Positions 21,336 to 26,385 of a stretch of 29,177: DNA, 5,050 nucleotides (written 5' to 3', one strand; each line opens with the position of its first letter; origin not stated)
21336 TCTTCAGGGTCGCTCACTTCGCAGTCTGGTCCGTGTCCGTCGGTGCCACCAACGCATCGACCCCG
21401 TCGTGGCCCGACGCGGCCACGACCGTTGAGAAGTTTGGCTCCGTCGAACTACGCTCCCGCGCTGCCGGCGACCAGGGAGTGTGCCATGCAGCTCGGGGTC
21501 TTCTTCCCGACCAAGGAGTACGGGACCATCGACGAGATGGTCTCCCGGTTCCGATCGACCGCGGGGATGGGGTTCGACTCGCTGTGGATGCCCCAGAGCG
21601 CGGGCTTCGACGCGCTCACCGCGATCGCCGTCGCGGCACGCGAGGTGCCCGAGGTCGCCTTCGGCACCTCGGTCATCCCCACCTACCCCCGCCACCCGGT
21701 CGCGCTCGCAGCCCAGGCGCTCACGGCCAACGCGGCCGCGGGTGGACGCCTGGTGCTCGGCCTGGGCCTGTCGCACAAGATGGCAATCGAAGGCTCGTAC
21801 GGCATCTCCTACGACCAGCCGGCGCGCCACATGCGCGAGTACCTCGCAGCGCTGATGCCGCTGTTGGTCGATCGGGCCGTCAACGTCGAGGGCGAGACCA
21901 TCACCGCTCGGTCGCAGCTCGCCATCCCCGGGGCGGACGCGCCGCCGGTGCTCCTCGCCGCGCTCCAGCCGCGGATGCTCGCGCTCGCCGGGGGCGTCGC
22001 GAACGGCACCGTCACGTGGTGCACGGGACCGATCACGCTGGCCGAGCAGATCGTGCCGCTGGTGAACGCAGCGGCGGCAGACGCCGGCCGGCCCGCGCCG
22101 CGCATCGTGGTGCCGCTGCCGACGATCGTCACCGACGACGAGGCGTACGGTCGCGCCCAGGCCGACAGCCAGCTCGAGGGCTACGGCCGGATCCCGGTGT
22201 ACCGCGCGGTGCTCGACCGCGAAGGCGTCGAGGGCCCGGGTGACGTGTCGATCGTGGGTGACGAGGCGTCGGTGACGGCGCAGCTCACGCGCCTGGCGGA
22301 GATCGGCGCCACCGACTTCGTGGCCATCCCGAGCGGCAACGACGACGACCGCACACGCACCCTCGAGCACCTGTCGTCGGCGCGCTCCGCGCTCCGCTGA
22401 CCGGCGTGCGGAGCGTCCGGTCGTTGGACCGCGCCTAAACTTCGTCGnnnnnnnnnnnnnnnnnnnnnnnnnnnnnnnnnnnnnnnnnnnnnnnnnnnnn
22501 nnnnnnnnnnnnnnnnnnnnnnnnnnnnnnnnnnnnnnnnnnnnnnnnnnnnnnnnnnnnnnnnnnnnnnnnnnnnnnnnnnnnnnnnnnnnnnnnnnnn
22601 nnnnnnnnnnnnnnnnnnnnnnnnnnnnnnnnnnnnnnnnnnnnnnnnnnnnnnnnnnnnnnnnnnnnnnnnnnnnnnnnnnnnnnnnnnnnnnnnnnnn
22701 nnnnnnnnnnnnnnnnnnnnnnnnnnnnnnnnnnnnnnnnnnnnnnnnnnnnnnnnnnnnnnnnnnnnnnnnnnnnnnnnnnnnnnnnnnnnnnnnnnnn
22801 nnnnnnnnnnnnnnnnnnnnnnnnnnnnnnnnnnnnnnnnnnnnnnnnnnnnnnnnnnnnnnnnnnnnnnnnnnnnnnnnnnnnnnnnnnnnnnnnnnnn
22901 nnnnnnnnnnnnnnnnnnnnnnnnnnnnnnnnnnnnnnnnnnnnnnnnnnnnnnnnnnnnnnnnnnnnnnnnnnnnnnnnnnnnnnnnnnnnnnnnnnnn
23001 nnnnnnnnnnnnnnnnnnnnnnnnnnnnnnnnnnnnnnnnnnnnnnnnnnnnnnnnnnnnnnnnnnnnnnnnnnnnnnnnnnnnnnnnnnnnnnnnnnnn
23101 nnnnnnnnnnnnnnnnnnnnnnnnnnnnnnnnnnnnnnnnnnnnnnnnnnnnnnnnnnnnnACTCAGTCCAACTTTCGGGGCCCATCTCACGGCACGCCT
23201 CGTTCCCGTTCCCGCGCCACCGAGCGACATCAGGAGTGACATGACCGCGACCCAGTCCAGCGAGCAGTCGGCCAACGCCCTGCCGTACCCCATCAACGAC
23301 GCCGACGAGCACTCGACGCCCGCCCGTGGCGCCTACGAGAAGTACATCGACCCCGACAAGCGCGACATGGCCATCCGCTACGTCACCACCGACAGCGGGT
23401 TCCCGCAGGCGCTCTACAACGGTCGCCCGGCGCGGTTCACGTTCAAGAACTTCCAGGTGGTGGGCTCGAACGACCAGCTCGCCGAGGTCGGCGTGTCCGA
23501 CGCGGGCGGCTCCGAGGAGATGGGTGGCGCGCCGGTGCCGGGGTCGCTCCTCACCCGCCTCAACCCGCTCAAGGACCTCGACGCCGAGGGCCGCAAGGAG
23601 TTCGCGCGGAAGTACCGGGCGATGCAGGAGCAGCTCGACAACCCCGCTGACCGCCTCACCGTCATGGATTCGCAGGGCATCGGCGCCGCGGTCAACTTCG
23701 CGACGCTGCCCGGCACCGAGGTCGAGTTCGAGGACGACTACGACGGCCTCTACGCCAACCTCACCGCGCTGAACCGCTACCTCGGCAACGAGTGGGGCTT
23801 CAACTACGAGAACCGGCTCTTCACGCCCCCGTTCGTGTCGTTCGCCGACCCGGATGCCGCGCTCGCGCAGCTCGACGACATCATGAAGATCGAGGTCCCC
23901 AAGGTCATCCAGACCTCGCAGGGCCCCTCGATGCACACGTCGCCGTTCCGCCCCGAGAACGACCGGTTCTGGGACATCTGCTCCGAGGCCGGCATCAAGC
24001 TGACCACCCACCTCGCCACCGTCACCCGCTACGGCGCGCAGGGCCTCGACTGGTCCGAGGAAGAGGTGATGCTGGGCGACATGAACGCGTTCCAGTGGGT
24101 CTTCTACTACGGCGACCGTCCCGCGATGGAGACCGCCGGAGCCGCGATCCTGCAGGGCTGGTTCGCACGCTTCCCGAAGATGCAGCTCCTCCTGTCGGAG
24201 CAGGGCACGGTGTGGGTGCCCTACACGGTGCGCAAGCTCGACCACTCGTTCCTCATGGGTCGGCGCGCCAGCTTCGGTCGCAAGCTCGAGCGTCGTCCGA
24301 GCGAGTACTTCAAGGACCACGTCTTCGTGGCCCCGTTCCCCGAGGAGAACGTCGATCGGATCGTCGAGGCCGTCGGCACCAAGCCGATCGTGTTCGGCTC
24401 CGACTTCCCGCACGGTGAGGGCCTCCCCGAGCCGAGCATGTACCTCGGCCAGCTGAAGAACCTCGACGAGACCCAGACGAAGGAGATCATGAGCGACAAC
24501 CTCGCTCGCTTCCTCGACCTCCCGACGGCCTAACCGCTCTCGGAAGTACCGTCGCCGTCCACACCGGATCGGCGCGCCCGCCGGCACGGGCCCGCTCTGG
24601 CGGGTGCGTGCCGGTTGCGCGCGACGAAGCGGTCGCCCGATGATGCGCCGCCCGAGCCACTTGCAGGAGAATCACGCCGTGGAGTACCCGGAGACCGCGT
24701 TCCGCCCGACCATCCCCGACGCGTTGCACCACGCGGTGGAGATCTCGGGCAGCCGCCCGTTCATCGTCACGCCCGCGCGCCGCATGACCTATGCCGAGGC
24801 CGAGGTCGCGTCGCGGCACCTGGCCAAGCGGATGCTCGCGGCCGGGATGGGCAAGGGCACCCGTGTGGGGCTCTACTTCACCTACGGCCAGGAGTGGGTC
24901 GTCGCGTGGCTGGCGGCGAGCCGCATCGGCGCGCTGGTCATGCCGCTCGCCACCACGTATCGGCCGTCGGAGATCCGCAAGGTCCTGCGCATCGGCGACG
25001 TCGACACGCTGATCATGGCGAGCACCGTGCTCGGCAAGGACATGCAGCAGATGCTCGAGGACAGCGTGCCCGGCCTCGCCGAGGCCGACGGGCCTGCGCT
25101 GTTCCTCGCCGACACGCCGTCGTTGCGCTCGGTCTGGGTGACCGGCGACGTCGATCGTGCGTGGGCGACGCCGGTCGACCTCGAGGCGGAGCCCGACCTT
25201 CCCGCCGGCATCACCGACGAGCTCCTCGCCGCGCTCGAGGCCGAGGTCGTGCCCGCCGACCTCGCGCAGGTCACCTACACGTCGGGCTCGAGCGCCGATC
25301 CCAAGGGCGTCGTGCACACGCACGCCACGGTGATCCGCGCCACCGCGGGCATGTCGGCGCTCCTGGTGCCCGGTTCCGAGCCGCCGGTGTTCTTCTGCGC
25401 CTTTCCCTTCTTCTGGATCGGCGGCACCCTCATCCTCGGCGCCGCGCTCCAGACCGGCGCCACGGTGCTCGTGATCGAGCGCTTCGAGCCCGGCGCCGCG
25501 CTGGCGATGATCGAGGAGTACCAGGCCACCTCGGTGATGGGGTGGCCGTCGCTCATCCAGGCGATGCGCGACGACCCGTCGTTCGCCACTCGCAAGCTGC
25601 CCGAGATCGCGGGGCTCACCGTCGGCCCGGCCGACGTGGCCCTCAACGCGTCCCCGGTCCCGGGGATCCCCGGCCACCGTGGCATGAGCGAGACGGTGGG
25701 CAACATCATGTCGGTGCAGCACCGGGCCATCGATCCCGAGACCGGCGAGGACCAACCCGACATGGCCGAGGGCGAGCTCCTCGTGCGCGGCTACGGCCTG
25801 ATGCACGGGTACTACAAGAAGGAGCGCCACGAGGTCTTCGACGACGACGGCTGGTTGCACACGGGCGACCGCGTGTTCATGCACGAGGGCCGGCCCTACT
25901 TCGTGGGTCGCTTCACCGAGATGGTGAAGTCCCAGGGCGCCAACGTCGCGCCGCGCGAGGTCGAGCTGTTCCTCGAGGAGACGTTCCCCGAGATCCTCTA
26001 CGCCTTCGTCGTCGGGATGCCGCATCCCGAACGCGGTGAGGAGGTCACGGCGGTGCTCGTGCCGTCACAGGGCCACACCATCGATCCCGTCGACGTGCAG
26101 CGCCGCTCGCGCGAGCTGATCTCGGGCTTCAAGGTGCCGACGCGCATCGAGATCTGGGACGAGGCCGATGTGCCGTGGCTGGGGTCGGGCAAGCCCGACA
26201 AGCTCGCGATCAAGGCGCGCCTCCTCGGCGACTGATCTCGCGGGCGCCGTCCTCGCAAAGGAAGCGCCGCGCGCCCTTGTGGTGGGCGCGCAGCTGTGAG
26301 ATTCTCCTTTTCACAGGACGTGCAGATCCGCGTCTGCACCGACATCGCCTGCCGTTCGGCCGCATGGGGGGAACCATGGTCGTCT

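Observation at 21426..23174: Three copies of a 19-bp palindrome, each on a predicted promoter, define a candidate TetR regulon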

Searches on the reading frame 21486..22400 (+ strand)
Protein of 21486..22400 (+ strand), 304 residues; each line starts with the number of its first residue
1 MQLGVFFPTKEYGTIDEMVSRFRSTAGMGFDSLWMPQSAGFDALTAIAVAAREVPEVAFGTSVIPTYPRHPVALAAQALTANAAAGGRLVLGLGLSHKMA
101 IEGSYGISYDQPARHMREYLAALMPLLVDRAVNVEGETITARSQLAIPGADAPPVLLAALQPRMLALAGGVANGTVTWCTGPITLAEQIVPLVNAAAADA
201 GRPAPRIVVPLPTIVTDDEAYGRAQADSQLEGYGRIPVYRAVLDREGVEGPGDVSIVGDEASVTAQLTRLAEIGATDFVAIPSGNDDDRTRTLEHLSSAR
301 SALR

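Call 5: search_protein_families(library=pfam, proteins=[window:21486-22400:+])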
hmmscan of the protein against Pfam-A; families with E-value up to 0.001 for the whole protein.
window:21486-22400:+ (304 aa): 1 family
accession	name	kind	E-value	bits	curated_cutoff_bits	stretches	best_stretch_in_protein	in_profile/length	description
PF00296.26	Bac_luciferase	-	3.5e-44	151.9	27.9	1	1-252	1-264/314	Luciferase-like monooxygenase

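Call 17: search_protein_families(library=ncbifam, proteins=[window:21486-22400:+])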
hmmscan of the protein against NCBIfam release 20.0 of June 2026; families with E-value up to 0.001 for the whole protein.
window:21486-22400:+ (304 aa): 19 families
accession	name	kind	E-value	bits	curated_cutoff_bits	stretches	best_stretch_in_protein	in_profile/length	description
TIGR03564.1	F420_MSMEG_4879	subfamily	2.3e-98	329.1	234.25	1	19-279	2-264/265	TIGR03564 family F420-dependent LLM class oxidoreductase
TIGR03841.1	F420_Rv3093c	subfamily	3.2e-30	105.5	213.65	1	18-247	12-239/298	LLM class F420-dependent oxidoreductase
TIGR04024.1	F420_NP1902A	hypoth_equivalog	8.9e-30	103.5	345.4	1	4-249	3-253/330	TIGR04024 family LLM class F420-dependent oxidoreductase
TIGR03617.1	F420_MSMEG_2256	subfamily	6.3e-28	97.6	278.15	1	26-249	5-242/318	TIGR03617 family F420-dependent LLM class oxidoreductase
TIGR03559.1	F420_Rv3520c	subfamily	1.1e-22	80.5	335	1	14-185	11-196/325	LLM class F420-dependent oxidoreductase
NF002619.0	PRK02271.1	equivalog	1.1e-20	74.2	276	1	15-210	13-208/329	5,10-methylenetetrahydromethanopterin reductase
TIGR03555.1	F420_mer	equivalog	1.7e-20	73.7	348.7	1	23-223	19-220/325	5,10-methylenetetrahydromethanopterin reductase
TIGR03620.1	F420_MSMEG_4141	subfamily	1.7e-20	73.6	219.8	1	3-282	4-259/280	TIGR03620 family F420-dependent LLM class oxidoreductase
TIGR03857.1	F420_MSMEG_2249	hypoth_equivalog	9.9e-17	61.1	218.4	1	19-221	17-220/329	TIGR03857 family LLM class F420-dependent oxidoreductase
TIGR03621.1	F420_MSMEG_2516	subfamily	6.3e-15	55.1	213.15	1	13-172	11-170/295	TIGR03621 family F420-dependent LLM class oxidoreductase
TIGR03619.1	F420_Rv2161c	subfamily_domain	6.4e-14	52.1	166.9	1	41-234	44-218/247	TIGR03619 family F420-dependent LLM class oxidoreductase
TIGR03560.1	F420_Rv1855c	subfamily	7e-11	42.3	231.4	1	38-207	47-222/227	TIGR03560 family F420-dependent LLM class oxidoreductase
TIGR03571.1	lucif_BA3436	subfamily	3.6e-09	36.3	303.9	1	16-156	31-185/304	TIGR03571 family LLM class oxidoreductase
TIGR03842.1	F420_CPS_4043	hypoth_equivalog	4.9e-08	32.4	295.45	1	15-224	12-217/329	TIGR03842 family LLM class F420-dependent oxidoreductase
TIGR04465.1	ArgArg_F420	equivalog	9.7e-07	28.2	470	1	44-207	98-262/364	F420-dependent hydroxymycolic acid dehydrogenase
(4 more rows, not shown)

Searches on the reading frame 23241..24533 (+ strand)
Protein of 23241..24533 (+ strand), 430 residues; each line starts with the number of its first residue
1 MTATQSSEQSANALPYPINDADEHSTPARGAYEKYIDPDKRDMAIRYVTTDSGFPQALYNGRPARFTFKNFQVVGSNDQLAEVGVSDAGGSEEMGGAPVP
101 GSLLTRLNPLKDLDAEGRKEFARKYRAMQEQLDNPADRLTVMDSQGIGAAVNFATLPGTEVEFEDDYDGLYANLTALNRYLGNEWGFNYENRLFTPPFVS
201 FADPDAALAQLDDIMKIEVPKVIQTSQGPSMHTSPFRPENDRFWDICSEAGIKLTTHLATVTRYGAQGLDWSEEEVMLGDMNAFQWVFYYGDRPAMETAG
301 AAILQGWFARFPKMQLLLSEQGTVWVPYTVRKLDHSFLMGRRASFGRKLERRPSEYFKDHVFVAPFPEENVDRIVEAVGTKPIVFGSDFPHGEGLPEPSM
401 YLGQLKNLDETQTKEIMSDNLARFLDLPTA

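Call 5: search_protein_families(library=pfam, proteins=[window:23241-24533:+])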
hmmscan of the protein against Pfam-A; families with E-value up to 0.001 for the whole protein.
window:23241-24533:+ (430 aa): 1 family
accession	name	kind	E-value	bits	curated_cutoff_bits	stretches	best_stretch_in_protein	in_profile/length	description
PF04909.20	Amidohydro_2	-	8e-13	49.2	26.4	1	190-427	77-289/289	Amidohydrolase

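Call 17: search_protein_families(library=ncbifam, proteins=[window:23241-24533:+])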
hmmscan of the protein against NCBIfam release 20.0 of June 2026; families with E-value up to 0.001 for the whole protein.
window:23241-24533:+ (430 aa): 0 families

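Call 21: search_solved_structures(query=window:23241-24533:+, max_evalue=0.01)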
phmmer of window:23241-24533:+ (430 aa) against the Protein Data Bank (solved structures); distinct sequences matched with E-value up to 0.01: 28.
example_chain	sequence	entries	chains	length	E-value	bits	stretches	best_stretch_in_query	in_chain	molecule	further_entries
4dzi_A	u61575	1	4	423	1.4e-30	109.9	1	131-425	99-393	Putative TIM-barrel metal-dependent hydrolase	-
6m1w_A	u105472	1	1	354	3.1e-11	46.1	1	172-392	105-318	Amidohydrolase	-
6m2i_A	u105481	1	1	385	3.9e-11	45.8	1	172-392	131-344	Amidohydrolase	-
8ful_A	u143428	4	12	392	4.1e-11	45.8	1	172-392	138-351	Amidohydrolase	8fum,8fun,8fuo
8sm7_A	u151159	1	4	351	8.8e-09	38.1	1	150-399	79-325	Amidohydrolase 2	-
6omp_A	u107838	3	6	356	2.7e-08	36.5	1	175-395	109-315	PtmU3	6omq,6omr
6m1w_B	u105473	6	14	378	7.8e-08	35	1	199-393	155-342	Amidohydrolase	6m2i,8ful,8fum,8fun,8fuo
8sm9_F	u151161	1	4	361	1.1e-07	34.4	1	295-393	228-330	Amidohydrolase 2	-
8sm6_A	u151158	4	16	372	3.6e-07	32.8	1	167-404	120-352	Amidohydrolase family protein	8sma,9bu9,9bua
4ofc_A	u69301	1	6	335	4e-07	32.6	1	283-427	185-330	2-amino-3-carboxymuconate-6-semialdehyde decarboxylase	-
2wm1_A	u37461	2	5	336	4.1e-07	32.6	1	283-427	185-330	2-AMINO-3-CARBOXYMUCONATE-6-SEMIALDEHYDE DECARBOXYLASE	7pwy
4igm_A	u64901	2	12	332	4.4e-07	32.5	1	283-427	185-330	2-amino-3-carboxymuconate-6-semialdehyde decarboxylase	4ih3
4ign_A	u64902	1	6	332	6e-07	32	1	283-427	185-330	2-amino-3-carboxymuconate-6-semialdehyde decarboxylase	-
4icm_A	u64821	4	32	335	7.1e-07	31.8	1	285-396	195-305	5-carboxyvanillate decarboxylase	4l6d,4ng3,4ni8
6jqw_A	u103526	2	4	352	1.5e-05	27.4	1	127-391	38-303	Salicylate decarboxylase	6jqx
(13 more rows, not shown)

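Call 28: find_related_loci(query=window:23241-24533:+, collection=genome_contigs, flank=3500)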
Query window:23241-24533:+ (430 aa) in genome_contigs; peptide patterns used: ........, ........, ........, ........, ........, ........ (x = any residue, [..] = any of these).
62 stretches matched a pattern; 31 encode a relative of the query (tblastn E <= 1e-3); 31 distinct loci.
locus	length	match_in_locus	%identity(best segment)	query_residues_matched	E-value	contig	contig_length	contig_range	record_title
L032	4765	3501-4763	92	1-422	0e+0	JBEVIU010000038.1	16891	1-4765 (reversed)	MAG: Acidimicrobiia bacterium isolate T2R6UO_autometa_bin_0011 T2R6UO_autometa_bin_0011_k133_2751362, whole genome shotg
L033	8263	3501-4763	82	7-428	0e+0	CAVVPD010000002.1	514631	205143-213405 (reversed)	MAG: uncultured Actinomycetes bacterium isolate MFD02416.bin.2.29 genome assembly, contig: contig_33507, whole genome sh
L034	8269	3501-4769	79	1-427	0e+0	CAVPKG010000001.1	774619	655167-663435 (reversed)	MAG: uncultured Actinomycetes bacterium isolate MFD10007.bin.3.259 genome assembly, contig: contig_15339, whole genome s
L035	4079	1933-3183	79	10-427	0e+0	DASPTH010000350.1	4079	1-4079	MAG TPA_asm: Acidimicrobiia bacterium isolate SMAG_U12272 k141_1272059, whole genome shotgun sequence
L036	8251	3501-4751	76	10-427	0e+0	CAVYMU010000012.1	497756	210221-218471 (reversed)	MAG: uncultured Acidimicrobiaceae bacterium isolate MFD05705.bin.2.92 genome assembly, contig: contig_8173, whole genome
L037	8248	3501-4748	75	10-427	0e+0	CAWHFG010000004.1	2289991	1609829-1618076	MAG: uncultured Acidimicrobiaceae bacterium isolate MFD00731.bin.2.67 genome assembly, contig: contig_25915, whole genom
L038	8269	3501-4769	74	1-427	0e+0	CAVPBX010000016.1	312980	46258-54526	MAG: uncultured Acidimicrobiaceae bacterium isolate MFD10064.bin.2.118 genome assembly, contig: contig_41668, whole geno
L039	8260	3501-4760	74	9-429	0e+0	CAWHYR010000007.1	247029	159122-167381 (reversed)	MAG: uncultured Actinomycetes bacterium isolate MFD04434.bin.2.117 genome assembly, contig: contig_22802, whole genome s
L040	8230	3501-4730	76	14-425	0e+0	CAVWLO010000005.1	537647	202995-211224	MAG: uncultured Acidimicrobiaceae bacterium isolate MFD09286.bin.2.1 genome assembly, contig: contig_40421, whole genome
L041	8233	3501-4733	75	13-425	0e+0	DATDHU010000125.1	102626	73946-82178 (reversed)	MAG TPA_asm: Acidimicrobiales bacterium isolate SMAG_U286 k141_2316775, whole genome shotgun sequence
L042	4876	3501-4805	69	2-429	0e+0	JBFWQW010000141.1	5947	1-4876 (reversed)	MAG: Acidimicrobiia bacterium isolate CA_2019_TPBF_192 NODE_51459_length_5947_cov_5.238144_TPBF, whole genome shotgun se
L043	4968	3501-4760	72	12-427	0e+0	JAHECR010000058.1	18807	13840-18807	MAG: Acidimicrobiaceae bacterium isolate Ww174 NODE_5544_length_18807_cov_4.592262, whole genome shotgun sequence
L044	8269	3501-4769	74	4-427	0e+0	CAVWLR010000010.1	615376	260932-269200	MAG: uncultured Actinomycetes bacterium isolate MFD09368.bin.2.19 genome assembly, contig: contig_6296, whole genome sho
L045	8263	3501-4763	83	7-428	0e+0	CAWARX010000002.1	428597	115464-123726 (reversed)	MAG: uncultured Actinomycetes bacterium isolate MFD02416.bin.2.207 genome assembly, contig: contig_33508, whole genome s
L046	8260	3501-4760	68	9-426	0e+0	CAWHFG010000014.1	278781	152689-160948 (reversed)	MAG: uncultured Acidimicrobiaceae bacterium isolate MFD00731.bin.2.67 genome assembly, contig: contig_8451, whole genome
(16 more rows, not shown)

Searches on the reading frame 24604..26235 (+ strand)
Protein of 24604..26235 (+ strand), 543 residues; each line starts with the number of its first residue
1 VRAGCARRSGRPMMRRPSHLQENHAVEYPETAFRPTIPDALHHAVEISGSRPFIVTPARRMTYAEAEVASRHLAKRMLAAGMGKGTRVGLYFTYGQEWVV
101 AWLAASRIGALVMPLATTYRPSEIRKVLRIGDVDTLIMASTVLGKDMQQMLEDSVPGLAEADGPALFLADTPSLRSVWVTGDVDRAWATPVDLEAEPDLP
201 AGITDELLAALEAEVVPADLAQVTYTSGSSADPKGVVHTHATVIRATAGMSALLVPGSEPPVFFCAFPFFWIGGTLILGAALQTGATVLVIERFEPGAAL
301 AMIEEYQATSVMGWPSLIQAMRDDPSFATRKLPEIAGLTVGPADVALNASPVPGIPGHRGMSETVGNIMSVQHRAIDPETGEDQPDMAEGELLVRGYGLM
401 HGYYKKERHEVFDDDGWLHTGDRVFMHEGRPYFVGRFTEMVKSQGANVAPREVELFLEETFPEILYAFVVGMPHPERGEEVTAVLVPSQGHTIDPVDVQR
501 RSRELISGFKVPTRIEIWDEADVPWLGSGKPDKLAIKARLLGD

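Call 5: search_protein_families(library=pfam, proteins=[window:24604-26235:+])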
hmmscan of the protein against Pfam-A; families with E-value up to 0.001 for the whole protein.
window:24604-26235:+ (543 aa): 2 families
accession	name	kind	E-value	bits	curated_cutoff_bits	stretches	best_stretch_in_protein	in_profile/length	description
PF00501.34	AMP-binding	-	6e-51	173.9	29.9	2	44-328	4-277/384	AMP-binding enzyme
PF13193.12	AMP-binding_C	-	3.2e-06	28.4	24.5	1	462-530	10-76/76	AMP-binding enzyme C-terminal domain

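Call 17: search_protein_families(library=ncbifam, proteins=[window:24604-26235:+])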
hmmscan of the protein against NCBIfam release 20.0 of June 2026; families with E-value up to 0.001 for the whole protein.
window:24604-26235:+ (543 aa): 101 families (the best 25 are shown)
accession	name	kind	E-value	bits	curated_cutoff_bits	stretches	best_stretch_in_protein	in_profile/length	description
NF009233.0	PRK12583.1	subfamily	4.7e-68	230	832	2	34-330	17-314/558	fatty acid CoA ligase family protein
NF004837.0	PRK06187.1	subfamily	3.3e-62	210.4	476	2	35-346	8-299/531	long-chain-fatty-acid--CoA ligase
NF005801.1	PRK07656.1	equivalog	5.2e-56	190.3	657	2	36-347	2-293/500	FadD3 family acyl-CoA ligase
NF004822.0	PRK06178.1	equivalog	1.8e-52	178.7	782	2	25-331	29-327/571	acyl-CoA synthetase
NF006182.0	PRK08316.1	subfamily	7.1e-51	173.2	663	3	368-530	347-507/523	fatty acyl-CoA synthetase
NF052580.1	Str24CoAsynCasG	equivalog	2.6e-48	164.7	750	3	318-520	333-531/548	steroid-24-oyl-CoA synthetase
NF006181.0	PRK08314.1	subfamily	4.2e-48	164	705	2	39-343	28-329/563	long-chain-fatty-acid--CoA ligase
NF004814.0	PRK06164.1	equivalog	4.4e-48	164.2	677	2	57-340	32-306/540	acyl-CoA synthetase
NF004808.0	PRK06155.1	equivalog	3.2e-46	157.7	722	2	34-312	20-273/542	ATP-dependent acyl-CoA ligase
NF004114.0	PRK05605.1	equivalog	9.3e-45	153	766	3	372-527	401-558/575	long-chain-fatty-acid--CoA ligase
NF005702.0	PRK07514.1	subfamily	1e-43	149.4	558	3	361-520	320-482/506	malonyl-CoA synthase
NF005307.0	PRK06839.1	equivalog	9.1e-40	136.7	748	2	369-530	324-483/496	o-succinylbenzoate--CoA ligase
NF006572.0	PRK09088.1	equivalog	2.7e-39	135.2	696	2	370-541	319-488/491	acyl-CoA synthetase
NF005947.1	PRK08008.1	equivalog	3e-39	135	651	3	376-532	354-513/518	crotonobetaine/carnitine-CoA ligase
NF052269.1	Staph_lig_FadD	equivalog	5.8e-39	133.8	650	3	364-538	318-491/499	long-chain-fatty-acid--CoA ligase FadD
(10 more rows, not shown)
